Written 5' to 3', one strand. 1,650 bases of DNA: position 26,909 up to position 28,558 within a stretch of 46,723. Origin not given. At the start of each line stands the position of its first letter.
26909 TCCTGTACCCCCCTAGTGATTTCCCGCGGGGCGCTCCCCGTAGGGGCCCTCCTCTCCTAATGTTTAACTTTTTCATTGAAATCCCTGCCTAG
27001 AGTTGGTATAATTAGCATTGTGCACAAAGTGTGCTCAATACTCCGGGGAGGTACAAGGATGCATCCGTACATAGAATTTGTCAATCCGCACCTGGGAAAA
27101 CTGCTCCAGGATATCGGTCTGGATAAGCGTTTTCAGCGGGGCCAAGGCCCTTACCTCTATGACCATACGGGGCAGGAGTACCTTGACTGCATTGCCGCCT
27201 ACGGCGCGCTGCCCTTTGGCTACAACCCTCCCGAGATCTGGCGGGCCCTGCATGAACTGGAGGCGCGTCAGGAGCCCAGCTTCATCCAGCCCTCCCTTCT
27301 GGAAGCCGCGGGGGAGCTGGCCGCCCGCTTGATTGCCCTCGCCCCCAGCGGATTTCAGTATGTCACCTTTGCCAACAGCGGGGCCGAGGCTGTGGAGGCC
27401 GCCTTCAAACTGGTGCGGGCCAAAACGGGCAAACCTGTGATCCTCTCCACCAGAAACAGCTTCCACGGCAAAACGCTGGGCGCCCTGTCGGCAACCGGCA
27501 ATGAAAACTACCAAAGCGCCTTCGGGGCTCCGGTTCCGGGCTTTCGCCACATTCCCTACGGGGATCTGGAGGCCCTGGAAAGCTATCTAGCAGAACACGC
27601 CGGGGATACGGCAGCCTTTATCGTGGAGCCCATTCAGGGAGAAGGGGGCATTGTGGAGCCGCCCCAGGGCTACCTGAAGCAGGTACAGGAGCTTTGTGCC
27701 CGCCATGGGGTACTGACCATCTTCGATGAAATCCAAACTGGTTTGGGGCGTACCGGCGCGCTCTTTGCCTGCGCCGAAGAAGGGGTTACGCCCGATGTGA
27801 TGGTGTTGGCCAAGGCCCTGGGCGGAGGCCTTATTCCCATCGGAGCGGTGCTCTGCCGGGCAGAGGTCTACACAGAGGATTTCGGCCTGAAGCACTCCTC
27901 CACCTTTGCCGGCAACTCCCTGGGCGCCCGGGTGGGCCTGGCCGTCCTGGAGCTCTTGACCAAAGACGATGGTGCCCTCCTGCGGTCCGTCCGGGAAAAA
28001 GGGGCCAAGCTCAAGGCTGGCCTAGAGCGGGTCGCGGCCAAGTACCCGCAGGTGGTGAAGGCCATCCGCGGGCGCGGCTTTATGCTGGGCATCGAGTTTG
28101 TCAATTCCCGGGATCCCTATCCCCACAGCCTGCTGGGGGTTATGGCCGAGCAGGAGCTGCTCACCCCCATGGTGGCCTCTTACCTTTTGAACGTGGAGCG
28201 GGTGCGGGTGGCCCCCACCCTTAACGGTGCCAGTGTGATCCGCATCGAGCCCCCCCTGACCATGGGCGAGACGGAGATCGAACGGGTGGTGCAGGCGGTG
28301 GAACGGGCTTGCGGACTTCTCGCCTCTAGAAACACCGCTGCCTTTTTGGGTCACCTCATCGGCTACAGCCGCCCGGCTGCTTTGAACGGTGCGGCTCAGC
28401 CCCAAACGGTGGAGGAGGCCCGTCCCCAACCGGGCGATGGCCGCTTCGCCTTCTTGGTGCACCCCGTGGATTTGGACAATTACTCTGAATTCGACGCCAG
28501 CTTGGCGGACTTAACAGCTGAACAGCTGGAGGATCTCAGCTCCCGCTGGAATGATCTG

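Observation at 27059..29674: Class-III aminotransferase fused to an acyl-ACP-reductase (AAR)-family domain: a candidate thioester-to-amine enzyme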

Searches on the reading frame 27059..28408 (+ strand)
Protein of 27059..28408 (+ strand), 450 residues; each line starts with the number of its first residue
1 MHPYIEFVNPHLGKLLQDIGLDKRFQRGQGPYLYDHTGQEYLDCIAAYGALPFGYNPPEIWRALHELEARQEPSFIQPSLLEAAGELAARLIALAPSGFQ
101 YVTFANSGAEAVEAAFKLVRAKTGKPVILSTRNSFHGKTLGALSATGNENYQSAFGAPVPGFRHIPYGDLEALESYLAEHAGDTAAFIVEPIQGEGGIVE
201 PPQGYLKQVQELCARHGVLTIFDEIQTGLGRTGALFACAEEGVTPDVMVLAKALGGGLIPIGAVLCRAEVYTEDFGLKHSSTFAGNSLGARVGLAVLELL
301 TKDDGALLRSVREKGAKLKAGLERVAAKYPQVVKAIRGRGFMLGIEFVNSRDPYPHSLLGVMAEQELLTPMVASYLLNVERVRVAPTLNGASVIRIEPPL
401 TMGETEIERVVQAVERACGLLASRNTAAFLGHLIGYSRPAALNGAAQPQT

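Call 59: search_solved_structures(query=window:27059-28408:+, max_evalue=1e-30, show_alignments=1)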
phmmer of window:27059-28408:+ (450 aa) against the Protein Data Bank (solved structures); distinct sequences matched with E-value up to 1e-30: 156 (the best 60 are shown).
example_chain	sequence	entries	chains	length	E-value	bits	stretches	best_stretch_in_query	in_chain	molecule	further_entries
4ppm_A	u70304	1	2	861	2.4e-92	313.3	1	4-348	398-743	Aminotransferase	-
5h7d_A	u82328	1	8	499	1.5e-85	290.9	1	25-429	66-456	Putrescine aminotransferase,Immunoglobulin G-binding protein A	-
5x3f_A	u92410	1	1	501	1.5e-85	290.9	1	25-429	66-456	Putrescine aminotransferase,Immunoglobulin G-binding protein A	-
4uox_A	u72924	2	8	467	6.4e-85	288.8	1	25-420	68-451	PUTRESCINE AMINOTRANSFERASE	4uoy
8cpl_A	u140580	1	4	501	7.6e-85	288.6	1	25-420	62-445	Putrescine aminotransferase,Immunoglobulin G-binding protein A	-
8r2p_A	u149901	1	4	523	1.1e-84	288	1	25-420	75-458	Putrescine aminotransferase,Immunoglobulin G-binding protein A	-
5viu_A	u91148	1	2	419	2.8e-62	214.2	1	25-351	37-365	Acetylornithine aminotransferase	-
3ruy_A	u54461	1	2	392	8.1e-62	212.7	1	26-358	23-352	Ornithine aminotransferase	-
6w7x_A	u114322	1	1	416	1.4e-60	208.6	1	25-371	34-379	Acetylornithine aminotransferase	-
2ord_A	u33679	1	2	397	5.6e-60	206.7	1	24-349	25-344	Acetylornithine aminotransferase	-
2e54_A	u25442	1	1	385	5.7e-60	206.6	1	24-349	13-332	Acetylornithine aminotransferase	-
2eh6_A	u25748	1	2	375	1.9e-59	204.9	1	22-350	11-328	Acetylornithine aminotransferase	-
1vef_A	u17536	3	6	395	1.3e-58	202.2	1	25-415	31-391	Acetylornithine/acetyl-lysine aminotransferase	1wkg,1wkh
7nn1_A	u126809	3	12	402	3e-58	200.9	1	27-413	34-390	Acetylornithine aminotransferase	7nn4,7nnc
9y3m_B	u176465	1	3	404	7.8e-57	196.3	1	24-352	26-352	Ornithine aminotransferase, renal form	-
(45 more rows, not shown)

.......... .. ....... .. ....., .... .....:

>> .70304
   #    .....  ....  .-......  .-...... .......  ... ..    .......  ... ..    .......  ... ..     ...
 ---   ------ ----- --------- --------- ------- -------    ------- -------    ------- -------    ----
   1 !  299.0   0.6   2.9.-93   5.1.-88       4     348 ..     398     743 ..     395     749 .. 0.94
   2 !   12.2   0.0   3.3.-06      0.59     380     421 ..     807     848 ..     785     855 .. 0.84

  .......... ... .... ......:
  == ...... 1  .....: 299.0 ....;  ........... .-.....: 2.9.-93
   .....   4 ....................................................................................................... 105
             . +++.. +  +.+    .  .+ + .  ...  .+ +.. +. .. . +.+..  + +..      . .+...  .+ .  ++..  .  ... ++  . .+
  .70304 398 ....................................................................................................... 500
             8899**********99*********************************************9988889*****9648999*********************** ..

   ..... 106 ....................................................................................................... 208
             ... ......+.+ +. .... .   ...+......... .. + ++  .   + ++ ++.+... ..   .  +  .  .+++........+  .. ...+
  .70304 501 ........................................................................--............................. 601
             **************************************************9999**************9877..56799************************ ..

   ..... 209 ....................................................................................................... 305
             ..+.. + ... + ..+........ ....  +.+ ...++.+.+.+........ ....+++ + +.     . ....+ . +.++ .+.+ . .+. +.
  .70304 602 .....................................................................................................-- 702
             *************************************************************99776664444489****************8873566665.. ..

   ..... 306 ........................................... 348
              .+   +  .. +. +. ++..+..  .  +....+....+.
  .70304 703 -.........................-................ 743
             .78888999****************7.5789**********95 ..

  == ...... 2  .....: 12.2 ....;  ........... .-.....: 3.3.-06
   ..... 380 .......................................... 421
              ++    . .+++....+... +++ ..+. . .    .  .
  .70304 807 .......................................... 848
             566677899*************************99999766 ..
